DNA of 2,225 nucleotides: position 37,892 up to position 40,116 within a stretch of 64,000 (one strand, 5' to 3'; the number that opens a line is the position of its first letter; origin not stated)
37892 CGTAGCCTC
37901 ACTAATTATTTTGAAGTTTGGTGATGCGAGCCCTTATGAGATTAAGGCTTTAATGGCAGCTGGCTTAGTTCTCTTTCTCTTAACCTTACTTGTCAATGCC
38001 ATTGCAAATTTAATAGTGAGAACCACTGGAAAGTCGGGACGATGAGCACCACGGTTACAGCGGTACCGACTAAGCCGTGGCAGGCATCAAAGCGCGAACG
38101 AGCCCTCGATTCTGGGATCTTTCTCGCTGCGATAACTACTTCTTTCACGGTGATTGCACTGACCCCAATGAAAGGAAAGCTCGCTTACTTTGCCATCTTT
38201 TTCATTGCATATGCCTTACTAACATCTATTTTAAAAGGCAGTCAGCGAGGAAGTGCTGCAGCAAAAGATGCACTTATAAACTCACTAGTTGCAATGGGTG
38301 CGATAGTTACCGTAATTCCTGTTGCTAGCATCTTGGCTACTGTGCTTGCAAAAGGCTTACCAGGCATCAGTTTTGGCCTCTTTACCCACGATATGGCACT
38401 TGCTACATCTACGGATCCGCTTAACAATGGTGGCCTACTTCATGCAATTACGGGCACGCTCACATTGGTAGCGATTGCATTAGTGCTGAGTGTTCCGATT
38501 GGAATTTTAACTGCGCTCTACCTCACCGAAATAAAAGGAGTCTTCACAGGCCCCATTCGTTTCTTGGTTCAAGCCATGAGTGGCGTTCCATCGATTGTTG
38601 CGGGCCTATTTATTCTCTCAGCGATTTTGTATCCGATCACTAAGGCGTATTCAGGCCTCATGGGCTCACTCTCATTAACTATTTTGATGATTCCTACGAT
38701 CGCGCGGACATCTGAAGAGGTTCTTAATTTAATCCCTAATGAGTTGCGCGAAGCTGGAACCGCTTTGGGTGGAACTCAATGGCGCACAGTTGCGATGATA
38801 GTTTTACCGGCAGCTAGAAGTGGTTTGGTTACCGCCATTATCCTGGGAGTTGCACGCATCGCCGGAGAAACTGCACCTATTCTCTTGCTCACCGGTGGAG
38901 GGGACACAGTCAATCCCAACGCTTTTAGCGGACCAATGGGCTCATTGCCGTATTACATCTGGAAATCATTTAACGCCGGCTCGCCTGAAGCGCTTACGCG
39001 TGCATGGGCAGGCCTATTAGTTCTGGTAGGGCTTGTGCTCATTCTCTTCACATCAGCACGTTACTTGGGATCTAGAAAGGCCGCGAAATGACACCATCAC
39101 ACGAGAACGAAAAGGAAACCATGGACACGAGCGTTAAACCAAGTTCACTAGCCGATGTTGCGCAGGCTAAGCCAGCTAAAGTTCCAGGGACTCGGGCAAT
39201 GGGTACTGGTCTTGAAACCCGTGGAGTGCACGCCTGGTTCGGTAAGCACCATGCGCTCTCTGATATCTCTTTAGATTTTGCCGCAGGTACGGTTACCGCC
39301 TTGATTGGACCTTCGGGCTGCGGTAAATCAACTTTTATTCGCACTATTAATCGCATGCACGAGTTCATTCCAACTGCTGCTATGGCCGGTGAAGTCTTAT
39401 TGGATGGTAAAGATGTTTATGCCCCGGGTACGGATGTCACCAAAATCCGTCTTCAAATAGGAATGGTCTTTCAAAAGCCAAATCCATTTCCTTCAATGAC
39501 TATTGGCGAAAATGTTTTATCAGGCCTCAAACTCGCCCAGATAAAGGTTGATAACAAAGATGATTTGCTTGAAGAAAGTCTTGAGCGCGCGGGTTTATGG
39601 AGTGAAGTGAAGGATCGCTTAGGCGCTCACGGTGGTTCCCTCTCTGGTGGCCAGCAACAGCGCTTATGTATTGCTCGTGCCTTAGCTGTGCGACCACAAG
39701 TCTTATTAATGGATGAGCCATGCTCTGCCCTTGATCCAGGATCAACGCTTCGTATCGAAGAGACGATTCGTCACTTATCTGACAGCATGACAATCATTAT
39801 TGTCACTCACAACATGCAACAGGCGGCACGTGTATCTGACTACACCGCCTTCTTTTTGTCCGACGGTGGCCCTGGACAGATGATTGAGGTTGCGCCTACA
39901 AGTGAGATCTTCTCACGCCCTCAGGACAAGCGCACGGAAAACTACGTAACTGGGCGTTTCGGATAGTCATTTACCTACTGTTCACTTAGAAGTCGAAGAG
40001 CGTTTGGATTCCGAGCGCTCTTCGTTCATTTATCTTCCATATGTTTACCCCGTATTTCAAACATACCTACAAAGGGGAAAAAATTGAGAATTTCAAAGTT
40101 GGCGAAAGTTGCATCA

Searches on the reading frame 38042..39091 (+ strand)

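Call 80: search_protein_families(library=pfam, proteins=[window:38042-39091:+], max_evalue=0.00001)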
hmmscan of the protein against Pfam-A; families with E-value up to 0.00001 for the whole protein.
window:38042-39091:+ (349 aa): 1 family
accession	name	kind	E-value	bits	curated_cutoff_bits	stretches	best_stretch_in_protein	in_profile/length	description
PF00528.27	BPD_transp_1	-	1.8e-13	51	26.4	1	151-345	2-181/184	Binding-protein-dependent transport system inner membrane component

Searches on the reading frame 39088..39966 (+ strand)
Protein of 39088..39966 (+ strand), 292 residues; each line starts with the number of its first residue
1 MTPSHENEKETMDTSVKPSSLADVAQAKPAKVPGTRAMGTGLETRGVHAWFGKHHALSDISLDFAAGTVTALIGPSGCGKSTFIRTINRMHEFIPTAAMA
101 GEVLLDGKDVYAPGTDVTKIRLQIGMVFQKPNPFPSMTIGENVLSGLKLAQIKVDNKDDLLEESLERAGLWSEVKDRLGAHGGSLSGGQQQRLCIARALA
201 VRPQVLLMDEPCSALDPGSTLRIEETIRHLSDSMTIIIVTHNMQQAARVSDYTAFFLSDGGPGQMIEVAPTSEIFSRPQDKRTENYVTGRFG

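Call 80: search_protein_families(library=pfam, proteins=[window:39088-39966:+], max_evalue=0.00001)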
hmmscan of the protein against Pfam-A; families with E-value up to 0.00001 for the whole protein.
window:39088-39966:+ (292 aa): 3 families
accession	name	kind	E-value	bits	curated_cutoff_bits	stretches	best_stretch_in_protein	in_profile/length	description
PF00005.33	ABC_tran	-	4.3e-35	121.7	25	1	57-212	1-136/137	ABC transporter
PF13304.12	AAA_21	-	4.1e-10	40.6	27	0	185-243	238-300/304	AAA domain, putative AbiEii toxin, Type IV TA system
PF02463.25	SMC_N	-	2.8e-08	33.9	40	0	173-252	135-208/220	RecF/RecN/SMC N terminal domain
